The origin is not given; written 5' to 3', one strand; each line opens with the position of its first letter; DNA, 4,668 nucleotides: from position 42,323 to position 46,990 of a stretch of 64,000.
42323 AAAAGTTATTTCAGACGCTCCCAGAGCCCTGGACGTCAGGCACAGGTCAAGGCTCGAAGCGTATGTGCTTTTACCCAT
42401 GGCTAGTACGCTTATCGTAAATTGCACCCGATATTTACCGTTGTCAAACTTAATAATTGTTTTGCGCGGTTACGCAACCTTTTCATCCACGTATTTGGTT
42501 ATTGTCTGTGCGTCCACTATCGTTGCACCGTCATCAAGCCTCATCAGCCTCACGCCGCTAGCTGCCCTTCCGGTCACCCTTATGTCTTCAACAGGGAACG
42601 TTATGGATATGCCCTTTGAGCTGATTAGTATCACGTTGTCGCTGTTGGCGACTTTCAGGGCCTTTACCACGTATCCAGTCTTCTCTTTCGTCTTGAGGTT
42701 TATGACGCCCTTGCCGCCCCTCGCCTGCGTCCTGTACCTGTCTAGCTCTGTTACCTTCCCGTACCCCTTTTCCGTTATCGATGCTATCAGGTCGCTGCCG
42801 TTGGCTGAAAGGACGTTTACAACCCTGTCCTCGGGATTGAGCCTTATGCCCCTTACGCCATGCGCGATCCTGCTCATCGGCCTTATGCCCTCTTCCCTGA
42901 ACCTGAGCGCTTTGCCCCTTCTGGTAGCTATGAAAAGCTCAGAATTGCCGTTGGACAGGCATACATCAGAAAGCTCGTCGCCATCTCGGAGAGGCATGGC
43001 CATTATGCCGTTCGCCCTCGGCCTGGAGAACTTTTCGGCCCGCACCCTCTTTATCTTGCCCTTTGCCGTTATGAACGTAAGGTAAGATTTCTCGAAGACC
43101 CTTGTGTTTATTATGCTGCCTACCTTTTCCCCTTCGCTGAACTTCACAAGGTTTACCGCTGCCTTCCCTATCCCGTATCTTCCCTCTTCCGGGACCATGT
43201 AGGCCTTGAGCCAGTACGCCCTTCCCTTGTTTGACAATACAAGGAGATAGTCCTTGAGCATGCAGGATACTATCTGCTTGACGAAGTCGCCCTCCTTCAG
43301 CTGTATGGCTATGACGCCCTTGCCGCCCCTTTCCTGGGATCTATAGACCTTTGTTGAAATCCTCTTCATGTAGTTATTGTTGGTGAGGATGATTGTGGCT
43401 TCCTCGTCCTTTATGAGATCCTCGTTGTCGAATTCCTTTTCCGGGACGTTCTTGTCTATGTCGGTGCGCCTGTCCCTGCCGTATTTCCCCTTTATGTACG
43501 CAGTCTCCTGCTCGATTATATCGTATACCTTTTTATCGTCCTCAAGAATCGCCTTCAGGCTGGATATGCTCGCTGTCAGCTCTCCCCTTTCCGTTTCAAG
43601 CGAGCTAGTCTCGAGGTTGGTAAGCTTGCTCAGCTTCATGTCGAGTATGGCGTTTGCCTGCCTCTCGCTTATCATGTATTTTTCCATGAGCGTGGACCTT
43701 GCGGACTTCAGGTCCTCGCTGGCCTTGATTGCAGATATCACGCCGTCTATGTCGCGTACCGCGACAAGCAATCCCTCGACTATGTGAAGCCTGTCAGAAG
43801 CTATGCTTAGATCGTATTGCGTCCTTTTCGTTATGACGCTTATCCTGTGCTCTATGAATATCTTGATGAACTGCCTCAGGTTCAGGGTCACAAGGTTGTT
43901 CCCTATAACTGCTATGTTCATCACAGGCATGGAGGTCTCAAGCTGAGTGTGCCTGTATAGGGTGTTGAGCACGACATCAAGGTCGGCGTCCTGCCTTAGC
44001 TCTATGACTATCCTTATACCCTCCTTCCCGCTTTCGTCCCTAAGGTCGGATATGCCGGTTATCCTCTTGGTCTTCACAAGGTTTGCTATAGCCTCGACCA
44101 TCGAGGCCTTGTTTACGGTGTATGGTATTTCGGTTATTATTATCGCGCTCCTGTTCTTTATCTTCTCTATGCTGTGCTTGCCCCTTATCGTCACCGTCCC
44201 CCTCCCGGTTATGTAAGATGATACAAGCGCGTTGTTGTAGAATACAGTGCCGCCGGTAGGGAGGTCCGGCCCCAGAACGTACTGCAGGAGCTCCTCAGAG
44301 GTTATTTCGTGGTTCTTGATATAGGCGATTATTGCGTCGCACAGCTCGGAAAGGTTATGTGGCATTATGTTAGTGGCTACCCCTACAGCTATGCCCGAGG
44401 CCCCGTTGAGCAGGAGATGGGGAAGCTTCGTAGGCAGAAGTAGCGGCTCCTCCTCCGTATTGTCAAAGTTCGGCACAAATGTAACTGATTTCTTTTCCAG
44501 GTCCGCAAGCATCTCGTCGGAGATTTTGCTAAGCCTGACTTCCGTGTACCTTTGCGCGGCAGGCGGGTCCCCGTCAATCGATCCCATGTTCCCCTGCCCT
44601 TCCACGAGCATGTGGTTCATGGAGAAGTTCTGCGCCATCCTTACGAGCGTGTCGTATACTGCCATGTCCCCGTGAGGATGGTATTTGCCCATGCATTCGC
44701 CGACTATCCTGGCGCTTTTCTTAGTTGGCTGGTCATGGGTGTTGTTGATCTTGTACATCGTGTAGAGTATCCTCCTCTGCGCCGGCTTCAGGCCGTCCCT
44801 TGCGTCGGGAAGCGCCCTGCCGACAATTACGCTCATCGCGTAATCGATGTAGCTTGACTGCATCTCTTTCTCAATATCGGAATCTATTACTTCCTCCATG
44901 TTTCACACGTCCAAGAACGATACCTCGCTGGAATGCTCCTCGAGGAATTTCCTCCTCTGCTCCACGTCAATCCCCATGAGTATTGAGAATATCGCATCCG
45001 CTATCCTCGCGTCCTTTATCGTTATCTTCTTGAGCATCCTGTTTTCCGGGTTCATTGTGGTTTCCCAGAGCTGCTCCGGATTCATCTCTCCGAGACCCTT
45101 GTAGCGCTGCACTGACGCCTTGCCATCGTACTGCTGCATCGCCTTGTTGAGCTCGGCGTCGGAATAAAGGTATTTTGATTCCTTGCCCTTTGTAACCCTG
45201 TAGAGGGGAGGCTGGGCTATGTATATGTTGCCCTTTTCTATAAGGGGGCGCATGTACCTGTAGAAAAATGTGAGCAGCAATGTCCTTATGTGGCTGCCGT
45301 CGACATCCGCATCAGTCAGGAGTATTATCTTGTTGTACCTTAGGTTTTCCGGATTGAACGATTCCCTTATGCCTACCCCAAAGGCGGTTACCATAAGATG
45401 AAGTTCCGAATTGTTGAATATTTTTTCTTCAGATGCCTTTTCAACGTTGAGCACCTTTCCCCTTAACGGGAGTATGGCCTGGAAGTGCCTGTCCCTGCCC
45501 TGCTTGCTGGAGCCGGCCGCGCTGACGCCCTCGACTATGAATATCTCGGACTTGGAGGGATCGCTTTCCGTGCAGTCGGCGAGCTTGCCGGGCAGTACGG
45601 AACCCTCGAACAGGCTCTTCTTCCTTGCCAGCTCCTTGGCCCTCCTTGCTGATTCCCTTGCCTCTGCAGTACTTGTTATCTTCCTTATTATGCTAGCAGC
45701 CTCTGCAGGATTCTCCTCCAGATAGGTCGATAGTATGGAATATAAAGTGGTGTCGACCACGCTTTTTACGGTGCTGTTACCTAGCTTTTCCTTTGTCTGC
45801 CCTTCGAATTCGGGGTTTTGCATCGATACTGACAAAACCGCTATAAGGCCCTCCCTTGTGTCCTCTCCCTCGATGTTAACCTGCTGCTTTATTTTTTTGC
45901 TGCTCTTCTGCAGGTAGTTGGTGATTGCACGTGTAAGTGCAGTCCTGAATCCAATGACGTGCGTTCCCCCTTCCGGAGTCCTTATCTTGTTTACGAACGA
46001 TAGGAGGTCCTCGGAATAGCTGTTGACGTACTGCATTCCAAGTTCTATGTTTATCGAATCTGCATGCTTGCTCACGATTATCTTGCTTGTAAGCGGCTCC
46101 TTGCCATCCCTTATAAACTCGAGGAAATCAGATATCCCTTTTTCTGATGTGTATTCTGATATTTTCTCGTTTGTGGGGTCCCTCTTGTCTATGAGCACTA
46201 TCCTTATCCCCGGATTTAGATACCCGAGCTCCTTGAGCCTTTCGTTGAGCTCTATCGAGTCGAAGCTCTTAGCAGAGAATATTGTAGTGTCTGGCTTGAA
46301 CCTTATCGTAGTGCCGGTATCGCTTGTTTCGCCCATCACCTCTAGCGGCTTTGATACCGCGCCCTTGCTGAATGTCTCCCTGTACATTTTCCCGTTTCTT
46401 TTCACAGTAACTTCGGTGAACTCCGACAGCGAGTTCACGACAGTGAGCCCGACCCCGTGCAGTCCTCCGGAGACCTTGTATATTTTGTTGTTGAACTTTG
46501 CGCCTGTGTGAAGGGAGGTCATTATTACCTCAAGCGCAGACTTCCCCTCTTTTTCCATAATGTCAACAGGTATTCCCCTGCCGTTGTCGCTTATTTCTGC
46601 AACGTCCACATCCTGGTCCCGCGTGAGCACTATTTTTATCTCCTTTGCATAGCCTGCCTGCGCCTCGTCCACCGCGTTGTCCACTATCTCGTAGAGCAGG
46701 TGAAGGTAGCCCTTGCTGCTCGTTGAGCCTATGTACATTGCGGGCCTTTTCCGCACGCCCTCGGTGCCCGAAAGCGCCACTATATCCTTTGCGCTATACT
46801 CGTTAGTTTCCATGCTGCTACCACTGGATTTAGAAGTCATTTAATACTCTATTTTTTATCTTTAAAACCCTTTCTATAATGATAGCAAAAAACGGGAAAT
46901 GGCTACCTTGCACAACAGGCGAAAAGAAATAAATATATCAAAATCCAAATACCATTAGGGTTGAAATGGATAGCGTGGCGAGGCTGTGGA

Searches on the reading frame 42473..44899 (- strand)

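Call 26: search_protein_families(library=pfam, proteins=[window:42473-44899:-], max_evalue=0.001)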
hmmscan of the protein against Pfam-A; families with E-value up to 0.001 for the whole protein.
window:42473-44899:- (809 aa): 2 families
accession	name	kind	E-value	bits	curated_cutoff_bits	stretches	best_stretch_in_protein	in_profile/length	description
PF00521.26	DNA_topoisoIV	-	3e-155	517.8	31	1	28-465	1-430/432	DNA gyrase/topoisomerase IV, subunit A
PF03989.18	DNA_gyraseA_C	-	6.7e-66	218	27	6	754-799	1-46/48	DNA gyrase C-terminal domain, beta-propeller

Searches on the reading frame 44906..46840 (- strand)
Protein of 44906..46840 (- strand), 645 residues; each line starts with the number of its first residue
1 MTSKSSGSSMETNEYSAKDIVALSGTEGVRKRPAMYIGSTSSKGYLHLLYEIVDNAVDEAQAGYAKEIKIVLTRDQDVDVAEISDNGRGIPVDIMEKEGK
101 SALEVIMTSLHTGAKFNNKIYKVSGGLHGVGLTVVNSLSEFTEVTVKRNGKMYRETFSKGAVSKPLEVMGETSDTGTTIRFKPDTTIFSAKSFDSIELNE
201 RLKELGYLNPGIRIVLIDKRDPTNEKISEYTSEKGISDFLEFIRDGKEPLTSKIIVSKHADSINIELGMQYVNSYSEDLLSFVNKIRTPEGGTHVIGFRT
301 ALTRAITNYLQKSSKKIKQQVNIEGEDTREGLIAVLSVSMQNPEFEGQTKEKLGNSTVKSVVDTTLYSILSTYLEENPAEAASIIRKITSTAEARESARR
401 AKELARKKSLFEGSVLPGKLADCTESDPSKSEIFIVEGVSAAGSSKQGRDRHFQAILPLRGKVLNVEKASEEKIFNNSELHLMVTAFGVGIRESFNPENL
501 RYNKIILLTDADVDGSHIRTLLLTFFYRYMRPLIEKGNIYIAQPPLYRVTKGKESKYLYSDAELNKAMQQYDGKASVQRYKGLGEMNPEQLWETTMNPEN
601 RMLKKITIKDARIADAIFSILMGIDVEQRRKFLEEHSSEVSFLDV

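Call 26: search_protein_families(library=pfam, proteins=[window:44906-46840:-], max_evalue=0.001)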
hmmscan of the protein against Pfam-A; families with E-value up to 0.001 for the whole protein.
window:44906-46840:- (645 aa): 4 families
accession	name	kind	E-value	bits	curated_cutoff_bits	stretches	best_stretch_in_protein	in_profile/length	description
PF00204.31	DNA_gyraseB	-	3e-54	183.5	27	1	235-403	1-172/173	DNA gyrase B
PF00986.26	DNA_gyraseB_C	-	3.4e-29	101.2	29.8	1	573-634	2-63/63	DNA gyrase B subunit, carboxyl terminus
PF01751.28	Toprim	-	7.8e-19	68.1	23.1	1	432-543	1-95/96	Toprim domain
PF02518.31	HATPase_c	-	5.1e-16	59.5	26.4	1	45-185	6-109/111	Histidine kinase-, DNA gyrase B-, and HSP90-like ATPase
